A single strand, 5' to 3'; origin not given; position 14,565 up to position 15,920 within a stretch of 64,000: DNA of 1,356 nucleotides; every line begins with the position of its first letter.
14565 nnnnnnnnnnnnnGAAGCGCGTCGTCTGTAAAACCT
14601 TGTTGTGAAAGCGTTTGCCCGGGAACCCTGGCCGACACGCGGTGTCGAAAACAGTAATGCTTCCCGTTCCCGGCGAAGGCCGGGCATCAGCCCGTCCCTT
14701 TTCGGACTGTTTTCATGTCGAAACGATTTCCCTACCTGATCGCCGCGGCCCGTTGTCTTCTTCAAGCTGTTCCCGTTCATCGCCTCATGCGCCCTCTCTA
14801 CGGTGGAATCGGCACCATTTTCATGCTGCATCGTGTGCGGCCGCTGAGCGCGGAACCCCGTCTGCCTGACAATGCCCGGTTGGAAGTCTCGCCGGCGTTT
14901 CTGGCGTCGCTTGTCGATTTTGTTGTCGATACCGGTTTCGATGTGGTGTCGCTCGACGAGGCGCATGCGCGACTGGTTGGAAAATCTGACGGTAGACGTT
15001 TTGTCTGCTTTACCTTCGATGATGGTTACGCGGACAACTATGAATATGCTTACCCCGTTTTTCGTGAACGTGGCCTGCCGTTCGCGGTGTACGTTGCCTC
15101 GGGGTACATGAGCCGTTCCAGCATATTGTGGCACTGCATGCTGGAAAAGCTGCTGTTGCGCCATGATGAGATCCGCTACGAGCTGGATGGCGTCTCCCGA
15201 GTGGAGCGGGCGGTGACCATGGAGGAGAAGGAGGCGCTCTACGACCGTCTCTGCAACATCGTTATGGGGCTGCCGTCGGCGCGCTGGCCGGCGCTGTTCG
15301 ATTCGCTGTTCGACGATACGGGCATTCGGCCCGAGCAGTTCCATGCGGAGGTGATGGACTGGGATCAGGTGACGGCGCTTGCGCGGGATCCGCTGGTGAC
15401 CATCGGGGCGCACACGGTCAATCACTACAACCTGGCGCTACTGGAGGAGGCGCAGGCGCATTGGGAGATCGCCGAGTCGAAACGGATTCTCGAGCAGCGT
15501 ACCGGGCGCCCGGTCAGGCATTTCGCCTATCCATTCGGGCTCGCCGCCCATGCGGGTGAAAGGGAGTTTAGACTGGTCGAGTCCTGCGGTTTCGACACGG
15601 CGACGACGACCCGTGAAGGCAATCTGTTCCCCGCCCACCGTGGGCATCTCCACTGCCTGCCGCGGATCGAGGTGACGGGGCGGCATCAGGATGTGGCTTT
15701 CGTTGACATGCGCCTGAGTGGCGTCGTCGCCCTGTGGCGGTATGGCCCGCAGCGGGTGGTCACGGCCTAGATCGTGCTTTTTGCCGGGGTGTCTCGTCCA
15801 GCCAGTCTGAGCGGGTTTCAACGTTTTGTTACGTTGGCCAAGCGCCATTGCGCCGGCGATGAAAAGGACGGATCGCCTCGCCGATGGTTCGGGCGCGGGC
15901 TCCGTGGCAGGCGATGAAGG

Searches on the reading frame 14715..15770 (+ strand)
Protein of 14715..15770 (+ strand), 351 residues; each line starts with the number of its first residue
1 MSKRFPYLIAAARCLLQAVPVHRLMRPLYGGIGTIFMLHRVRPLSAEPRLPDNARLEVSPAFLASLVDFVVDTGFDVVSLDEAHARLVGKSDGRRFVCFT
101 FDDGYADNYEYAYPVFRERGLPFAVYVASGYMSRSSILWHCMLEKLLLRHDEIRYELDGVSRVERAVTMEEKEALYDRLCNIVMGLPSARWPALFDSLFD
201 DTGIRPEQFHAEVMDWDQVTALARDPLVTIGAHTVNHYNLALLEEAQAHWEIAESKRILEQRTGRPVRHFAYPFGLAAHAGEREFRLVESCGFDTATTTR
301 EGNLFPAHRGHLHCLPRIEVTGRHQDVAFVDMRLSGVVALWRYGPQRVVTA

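Call 67: search_protein_families(library=pfam, proteins=[window:14715-15770:+], max_evalue=0.00001)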
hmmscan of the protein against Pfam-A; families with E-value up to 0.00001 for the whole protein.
window:14715-15770:+ (351 aa): 1 family
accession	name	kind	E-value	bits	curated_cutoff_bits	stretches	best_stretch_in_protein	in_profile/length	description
PF01522.26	Polysacc_deac_1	-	1.8e-19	70.3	23.1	1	92-277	4-108/124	Polysaccharide deacetylase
